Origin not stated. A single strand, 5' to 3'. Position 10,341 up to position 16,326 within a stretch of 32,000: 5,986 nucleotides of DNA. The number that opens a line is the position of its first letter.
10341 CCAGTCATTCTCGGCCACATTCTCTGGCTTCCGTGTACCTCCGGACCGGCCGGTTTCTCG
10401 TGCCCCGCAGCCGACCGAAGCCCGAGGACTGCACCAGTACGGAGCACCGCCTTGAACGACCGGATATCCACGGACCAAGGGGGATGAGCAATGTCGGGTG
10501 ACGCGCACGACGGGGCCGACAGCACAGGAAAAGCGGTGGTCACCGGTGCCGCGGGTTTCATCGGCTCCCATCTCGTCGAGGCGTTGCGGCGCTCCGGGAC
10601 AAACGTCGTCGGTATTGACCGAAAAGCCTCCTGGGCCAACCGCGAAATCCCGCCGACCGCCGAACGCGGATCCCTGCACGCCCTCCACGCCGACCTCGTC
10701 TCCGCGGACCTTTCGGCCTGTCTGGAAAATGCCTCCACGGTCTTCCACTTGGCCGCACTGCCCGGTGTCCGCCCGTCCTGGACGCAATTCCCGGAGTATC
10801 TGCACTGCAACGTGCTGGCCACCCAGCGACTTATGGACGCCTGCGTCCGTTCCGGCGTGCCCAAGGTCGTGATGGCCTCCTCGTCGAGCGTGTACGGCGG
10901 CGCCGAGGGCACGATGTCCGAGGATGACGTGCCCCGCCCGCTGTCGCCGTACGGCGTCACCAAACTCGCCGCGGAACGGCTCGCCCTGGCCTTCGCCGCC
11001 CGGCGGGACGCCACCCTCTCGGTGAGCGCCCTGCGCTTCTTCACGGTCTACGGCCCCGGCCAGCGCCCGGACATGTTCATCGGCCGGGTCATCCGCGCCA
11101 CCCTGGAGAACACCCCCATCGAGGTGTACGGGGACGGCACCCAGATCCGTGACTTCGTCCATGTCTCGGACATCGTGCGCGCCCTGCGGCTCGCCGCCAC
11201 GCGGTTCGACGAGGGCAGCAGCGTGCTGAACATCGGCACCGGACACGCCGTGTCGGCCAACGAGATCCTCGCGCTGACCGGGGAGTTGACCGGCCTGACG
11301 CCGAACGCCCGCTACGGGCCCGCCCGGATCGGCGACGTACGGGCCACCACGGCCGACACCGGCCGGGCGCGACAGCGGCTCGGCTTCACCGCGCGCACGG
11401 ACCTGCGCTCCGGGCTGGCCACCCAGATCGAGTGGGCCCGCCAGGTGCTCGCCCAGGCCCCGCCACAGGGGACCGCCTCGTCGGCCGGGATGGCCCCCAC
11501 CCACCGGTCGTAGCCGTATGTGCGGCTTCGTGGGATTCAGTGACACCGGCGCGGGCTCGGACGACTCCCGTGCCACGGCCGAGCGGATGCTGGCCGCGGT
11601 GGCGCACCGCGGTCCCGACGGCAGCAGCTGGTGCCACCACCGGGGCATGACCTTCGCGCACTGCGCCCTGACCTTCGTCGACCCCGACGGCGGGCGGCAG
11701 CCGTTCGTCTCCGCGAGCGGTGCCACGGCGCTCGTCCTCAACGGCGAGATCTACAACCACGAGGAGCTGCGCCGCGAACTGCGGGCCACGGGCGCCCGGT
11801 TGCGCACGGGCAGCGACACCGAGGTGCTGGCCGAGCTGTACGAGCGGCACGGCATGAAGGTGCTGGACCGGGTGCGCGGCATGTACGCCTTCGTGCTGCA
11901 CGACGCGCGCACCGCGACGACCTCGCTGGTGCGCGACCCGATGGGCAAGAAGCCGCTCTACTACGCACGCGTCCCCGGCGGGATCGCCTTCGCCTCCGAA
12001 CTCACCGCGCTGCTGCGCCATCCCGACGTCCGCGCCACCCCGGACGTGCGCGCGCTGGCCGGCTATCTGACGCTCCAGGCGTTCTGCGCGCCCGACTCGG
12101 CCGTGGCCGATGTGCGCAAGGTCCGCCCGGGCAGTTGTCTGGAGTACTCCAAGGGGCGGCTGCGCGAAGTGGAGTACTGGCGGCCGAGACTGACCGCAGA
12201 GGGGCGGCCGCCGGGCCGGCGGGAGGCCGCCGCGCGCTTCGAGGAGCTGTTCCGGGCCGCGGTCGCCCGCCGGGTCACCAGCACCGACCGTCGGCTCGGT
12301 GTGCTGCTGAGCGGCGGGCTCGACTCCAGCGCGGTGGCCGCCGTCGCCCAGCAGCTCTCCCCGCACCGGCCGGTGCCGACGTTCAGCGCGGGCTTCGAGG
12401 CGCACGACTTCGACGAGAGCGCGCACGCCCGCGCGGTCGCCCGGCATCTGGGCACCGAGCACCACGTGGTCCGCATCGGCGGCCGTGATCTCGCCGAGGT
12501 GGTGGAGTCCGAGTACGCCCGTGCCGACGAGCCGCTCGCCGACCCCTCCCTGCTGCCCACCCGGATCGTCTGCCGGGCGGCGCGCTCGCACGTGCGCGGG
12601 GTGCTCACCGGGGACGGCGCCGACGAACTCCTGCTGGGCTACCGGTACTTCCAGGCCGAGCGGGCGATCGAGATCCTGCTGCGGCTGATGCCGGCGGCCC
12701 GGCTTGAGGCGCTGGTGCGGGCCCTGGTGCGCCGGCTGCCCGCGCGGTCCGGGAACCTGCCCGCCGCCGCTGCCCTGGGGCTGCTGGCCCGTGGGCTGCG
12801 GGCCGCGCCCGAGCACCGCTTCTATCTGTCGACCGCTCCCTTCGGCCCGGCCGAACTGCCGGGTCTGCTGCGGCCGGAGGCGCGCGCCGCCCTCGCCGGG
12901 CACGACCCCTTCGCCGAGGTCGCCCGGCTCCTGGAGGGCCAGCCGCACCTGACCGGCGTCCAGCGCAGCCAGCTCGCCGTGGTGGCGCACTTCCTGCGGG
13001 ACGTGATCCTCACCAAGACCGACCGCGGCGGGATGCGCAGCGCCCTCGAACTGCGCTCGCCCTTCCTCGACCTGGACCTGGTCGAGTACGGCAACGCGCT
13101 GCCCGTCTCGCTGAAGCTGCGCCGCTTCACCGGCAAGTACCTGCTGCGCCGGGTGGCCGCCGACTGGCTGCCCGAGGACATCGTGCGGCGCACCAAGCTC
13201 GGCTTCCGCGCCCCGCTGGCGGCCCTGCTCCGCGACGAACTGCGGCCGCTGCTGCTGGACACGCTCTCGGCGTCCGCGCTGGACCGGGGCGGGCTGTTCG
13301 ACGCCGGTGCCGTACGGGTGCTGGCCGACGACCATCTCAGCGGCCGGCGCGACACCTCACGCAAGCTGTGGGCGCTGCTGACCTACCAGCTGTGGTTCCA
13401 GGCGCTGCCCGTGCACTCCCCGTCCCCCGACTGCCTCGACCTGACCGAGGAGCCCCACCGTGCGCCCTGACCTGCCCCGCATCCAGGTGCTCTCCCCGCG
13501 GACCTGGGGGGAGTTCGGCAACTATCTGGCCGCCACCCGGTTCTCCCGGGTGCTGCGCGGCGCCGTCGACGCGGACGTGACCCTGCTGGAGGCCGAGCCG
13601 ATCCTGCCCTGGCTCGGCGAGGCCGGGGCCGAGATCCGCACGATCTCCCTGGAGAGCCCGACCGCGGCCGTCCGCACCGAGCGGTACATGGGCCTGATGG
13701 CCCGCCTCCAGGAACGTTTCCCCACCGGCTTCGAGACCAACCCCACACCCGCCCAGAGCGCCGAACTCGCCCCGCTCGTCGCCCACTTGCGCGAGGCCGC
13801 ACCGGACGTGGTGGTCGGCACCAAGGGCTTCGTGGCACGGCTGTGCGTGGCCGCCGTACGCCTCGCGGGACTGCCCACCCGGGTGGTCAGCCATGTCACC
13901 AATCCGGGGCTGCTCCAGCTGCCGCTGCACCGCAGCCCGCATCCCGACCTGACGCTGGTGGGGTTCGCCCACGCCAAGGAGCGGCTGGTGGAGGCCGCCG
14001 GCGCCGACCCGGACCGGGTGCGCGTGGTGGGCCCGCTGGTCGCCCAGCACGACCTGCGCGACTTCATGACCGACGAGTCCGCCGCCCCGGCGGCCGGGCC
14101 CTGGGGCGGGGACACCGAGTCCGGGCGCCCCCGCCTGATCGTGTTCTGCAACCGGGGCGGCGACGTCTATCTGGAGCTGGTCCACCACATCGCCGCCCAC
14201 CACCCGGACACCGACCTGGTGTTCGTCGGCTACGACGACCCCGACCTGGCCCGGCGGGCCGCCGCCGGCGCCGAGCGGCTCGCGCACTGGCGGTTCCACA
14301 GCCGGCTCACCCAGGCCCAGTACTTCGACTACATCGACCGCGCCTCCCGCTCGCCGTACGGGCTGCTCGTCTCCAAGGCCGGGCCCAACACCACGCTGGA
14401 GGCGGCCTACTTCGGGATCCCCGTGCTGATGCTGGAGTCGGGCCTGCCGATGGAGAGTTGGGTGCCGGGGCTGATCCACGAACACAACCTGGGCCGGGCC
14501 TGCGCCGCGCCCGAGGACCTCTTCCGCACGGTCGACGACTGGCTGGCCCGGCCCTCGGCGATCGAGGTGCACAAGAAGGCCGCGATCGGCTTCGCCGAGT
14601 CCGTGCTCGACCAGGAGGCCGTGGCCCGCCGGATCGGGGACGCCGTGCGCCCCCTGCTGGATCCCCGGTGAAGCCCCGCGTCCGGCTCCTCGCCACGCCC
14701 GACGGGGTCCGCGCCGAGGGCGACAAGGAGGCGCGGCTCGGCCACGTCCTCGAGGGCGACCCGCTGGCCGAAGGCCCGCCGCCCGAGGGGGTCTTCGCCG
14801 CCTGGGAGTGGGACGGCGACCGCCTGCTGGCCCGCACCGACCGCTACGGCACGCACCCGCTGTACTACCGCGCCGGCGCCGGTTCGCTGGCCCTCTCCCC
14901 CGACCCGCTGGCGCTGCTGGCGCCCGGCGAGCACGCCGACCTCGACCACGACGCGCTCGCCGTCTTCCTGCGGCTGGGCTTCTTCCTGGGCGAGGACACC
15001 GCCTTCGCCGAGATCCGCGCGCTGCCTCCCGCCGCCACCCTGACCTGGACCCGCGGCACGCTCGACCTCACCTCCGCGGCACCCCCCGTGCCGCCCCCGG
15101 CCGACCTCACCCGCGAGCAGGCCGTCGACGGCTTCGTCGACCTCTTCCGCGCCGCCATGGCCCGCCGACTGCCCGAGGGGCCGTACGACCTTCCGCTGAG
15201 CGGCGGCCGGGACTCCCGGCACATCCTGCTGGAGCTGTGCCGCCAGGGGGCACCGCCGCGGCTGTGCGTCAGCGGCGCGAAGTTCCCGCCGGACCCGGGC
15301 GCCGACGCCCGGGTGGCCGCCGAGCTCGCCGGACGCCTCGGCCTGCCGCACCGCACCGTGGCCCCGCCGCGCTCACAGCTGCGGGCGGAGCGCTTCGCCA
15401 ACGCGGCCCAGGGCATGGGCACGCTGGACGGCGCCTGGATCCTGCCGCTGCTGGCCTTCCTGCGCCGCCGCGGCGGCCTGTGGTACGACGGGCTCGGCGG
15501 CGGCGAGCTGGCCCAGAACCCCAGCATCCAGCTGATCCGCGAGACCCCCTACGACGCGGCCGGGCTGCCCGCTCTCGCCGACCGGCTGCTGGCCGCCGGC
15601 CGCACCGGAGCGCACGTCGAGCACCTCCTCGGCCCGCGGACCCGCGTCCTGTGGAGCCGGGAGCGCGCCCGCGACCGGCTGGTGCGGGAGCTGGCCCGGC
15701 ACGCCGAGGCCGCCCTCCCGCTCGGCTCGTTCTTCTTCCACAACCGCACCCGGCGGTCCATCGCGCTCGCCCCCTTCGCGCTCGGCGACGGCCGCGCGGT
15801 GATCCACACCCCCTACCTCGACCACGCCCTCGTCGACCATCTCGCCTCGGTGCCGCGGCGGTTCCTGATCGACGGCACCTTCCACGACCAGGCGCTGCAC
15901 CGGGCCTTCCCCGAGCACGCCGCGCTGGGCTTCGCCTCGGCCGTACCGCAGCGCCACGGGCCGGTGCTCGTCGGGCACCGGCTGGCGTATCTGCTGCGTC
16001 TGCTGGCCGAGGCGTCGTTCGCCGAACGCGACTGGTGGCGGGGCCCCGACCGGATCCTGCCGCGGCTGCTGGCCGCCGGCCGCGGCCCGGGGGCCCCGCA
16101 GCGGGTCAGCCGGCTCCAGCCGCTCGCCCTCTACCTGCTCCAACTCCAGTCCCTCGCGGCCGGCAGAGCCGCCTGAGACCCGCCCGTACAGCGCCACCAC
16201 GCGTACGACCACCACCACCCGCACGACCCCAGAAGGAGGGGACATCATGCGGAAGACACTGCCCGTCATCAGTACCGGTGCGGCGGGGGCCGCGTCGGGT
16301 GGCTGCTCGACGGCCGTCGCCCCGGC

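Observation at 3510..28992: Complete but diverged moenomycin-family phosphoglycolipid gene cluster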

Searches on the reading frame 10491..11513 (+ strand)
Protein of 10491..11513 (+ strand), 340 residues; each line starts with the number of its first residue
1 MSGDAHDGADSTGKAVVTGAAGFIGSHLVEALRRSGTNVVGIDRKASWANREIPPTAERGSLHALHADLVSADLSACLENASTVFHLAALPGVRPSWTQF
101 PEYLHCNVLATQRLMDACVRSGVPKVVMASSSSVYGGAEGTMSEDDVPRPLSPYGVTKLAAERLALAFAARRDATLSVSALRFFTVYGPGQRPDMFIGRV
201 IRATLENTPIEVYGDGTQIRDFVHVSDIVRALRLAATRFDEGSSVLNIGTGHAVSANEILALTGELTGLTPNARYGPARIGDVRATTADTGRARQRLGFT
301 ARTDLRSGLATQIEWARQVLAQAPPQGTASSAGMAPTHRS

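Call 9: search_protein_families(library=pfam, proteins=[window:10491-11513:+])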
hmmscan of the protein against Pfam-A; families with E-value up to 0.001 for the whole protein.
window:10491-11513:+ (340 aa): 8 families
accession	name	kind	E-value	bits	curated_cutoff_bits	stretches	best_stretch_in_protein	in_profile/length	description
PF01370.27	Epimerase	-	4.5e-56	190.4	20.9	1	16-249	2-240/240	NAD dependent epimerase/dehydratase family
PF16363.11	GDP_Man_Dehyd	-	1.3e-42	146.9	27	1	17-310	2-330/332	GDP-mannose 4,6 dehydratase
PF01073.25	3Beta_HSD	-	7e-23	81.5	22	1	16-242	1-235/280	3-beta hydroxysteroid dehydrogenase/isomerase family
PF04321.23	RmlD_sub_bind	-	3e-16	59.8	27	1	15-257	3-216/287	RmlD substrate binding domain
PF02719.21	Polysacc_synt_2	-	6.4e-11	42.4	20.2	1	16-188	2-173/293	Polysaccharide biosynthesis protein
PF13460.12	NAD_binding_10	-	6e-09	36.5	27.2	1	19-164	1-130/184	NAD(P)H-binding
PF07993.18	NAD_binding_4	-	1.1e-08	35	20.1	0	67-182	75-203/258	Male sterility protein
PF05368.20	NmrA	-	0.00098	19.2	27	0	14-130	4-106/298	NmrA-like family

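Call 13: search_solved_structures(query=window:10491-11513:+, show_alignments=1)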
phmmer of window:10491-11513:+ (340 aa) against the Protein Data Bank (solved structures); distinct sequences matched with E-value up to 0.001: 134 (the best 60 are shown).
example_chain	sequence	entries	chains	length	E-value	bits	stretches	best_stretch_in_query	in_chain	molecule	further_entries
6kv9_A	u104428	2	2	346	2.8e-141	473.5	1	1-328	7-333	MoeE5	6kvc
6zl6_A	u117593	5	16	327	1.2e-60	208.6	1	14-319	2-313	Epimerase domain-containing protein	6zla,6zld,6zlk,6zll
6zlj_A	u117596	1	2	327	4.4e-60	206.8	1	14-319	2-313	Epimerase domain-containing protein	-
4zrm_A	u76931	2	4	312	9.8e-43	149.8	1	15-320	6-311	UDP-glucose 4-epimerase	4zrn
6wjb_A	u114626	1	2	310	8.4e-42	146.7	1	14-309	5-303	NAD-dependent epimerase/dehydratase family protein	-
6wj9_A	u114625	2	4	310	8.4e-41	143.4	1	14-309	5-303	NAD-dependent epimerase/dehydratase family protein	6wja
7ys8_A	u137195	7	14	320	3.1e-40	141.5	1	14-317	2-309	UDP-glucose 4-epimerase | UDP-glucose 4-epimerase along with EC 5.1.3.2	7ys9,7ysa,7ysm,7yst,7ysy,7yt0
3vps_A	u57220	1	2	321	9.6e-39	136.6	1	15-316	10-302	NAD-dependent epimerase/dehydratase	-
5u4q_A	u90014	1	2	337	1.4e-38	136.1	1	14-317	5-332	dTDP-glucose 4,6-dehydratase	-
6dnt_A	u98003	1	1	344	8.6e-35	123.7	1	14-299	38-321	NAD-dependent epimerase/dehydratase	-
3ehe_A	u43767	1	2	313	3.2e-34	121.8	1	16-278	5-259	UDP-glucose 4-epimerase (GalE-1)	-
3icp_A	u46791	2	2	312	4.5e-34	121.3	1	15-279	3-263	NAD-dependent epimerase/dehydratase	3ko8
3aw9_A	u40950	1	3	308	4.4e-31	111.5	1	15-279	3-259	NAD-dependent epimerase/dehydratase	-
8shh_A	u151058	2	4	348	6.6e-30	107.6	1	12-317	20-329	dTDP-glucose 4,6-dehydratase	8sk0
8rdg_A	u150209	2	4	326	1.5e-29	106.5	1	15-275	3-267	SDR family NAD(P)-dependent oxidoreductase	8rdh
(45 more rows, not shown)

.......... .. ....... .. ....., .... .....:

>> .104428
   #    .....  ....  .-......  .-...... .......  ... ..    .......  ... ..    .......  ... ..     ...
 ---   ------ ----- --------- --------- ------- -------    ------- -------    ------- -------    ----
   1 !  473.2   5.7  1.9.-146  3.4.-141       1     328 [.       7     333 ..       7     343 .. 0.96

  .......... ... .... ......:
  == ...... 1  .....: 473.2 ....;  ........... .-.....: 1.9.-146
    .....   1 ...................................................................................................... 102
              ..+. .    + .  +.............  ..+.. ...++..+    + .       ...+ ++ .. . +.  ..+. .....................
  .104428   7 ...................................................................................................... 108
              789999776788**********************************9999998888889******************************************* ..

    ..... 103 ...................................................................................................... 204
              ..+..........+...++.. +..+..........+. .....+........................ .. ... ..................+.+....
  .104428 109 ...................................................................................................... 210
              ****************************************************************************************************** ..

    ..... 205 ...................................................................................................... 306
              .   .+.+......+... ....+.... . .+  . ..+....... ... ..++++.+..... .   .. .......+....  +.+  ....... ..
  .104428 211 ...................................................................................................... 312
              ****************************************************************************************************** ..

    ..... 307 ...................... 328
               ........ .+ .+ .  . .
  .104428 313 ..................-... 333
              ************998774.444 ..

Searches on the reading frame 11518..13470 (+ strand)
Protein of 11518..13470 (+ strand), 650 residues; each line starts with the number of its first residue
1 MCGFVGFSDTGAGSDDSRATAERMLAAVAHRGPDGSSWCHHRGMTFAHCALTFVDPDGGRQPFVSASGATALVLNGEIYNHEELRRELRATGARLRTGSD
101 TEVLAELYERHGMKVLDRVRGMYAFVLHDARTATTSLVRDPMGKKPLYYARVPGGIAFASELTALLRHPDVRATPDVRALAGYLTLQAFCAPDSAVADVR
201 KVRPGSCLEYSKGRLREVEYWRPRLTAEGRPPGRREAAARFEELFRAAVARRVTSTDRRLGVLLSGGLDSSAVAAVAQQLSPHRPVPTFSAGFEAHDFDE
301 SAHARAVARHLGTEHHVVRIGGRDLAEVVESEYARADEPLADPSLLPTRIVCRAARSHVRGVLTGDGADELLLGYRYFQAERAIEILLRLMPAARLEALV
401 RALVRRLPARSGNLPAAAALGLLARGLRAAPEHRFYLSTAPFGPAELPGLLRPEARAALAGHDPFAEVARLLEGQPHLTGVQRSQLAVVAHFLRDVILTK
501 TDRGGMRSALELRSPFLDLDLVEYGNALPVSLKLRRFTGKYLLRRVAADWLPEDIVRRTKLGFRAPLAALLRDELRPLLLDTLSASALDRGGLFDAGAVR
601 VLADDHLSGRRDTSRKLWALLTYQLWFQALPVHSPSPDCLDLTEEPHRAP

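Call 9: search_protein_families(library=pfam, proteins=[window:11518-13470:+])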
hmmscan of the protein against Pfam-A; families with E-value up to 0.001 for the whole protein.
window:11518-13470:+ (650 aa): 4 families
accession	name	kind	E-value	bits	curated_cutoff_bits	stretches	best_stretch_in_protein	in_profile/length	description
PF00733.27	Asn_synthase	-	7.8e-85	286.1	21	1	241-627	2-353/354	Asparagine synthase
PF13537.11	GATase_7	-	6e-39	133.3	25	1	48-166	1-122/123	Glutamine amidotransferase domain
PF13522.11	GATase_6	-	2.1e-35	122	27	1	38-161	7-130/130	Glutamine amidotransferase domain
PF02540.23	NAD_synthase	-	0.0001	22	21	1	264-375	25-137/242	NAD synthase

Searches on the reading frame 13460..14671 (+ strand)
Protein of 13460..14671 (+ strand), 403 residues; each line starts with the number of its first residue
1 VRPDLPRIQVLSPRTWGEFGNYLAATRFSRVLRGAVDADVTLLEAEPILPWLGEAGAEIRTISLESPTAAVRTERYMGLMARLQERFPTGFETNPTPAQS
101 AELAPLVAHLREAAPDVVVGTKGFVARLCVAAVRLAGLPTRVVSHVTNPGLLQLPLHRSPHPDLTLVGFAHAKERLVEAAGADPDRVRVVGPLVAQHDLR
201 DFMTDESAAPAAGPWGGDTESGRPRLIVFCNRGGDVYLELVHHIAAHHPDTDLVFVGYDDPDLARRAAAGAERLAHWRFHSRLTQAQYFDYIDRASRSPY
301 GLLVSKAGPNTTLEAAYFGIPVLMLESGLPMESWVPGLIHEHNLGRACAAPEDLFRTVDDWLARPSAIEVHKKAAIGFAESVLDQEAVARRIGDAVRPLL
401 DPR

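Call 9: search_protein_families(library=pfam, proteins=[window:13460-14671:+])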
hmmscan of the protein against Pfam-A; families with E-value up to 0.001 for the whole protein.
window:13460-14671:+ (403 aa): 1 family
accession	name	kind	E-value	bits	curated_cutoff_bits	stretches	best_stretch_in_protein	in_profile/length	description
PF13692.12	Glyco_trans_1_4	-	0.00057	20.6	27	0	232-331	15-113/142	Glycosyl transferases group 1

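Call 53: search_protein_families(library=ncbifam, proteins=[window:13460-14671:+], max_evalue=0.00001)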
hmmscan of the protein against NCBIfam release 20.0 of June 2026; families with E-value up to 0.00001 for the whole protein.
window:13460-14671:+ (403 aa): 0 families

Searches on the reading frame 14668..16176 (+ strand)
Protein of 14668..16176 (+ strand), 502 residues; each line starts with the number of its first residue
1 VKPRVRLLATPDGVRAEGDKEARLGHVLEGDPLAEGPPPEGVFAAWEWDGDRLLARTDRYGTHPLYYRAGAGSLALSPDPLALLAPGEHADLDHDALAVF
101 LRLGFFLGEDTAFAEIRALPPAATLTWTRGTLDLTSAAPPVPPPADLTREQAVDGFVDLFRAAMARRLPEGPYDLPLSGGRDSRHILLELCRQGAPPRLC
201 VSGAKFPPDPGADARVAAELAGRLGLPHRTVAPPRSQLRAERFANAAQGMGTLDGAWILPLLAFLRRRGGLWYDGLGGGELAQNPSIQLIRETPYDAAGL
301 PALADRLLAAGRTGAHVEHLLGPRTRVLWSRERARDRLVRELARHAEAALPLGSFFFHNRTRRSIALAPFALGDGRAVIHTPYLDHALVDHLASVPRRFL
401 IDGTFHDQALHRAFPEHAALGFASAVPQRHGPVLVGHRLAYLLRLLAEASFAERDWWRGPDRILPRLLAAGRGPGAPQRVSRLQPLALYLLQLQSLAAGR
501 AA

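Call 9: search_protein_families(library=pfam, proteins=[window:14668-16176:+])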
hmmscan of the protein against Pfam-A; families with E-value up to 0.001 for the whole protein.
window:14668-16176:+ (502 aa): 1 family
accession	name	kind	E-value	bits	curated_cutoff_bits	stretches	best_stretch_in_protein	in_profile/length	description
PF00733.27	Asn_synthase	-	0.00011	22.4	21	0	158-234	4-80/354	Asparagine synthase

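Call 53: search_protein_families(library=ncbifam, proteins=[window:14668-16176:+], max_evalue=0.00001)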
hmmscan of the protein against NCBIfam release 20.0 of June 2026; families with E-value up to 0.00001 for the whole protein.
window:14668-16176:+ (502 aa): 3 families
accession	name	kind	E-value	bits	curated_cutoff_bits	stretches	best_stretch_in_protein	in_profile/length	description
TIGR01536.1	asn_synth_AEB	equivalog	3.4e-11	42.8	267.1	1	40-231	121-313/517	asparagine synthase (glutamine-hydrolyzing)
TIGR03104.1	trio_amidotrans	equivalog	7.2e-09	34.4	570.1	1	42-187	124-277/589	N-acetylglutaminylglutamine amidotransferase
TIGR03108.1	eps_aminotran_1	hypoth_equivalog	1.2e-07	30.8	816.9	1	42-229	122-316/628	XrtA/PEP-CTERM system amidotransferase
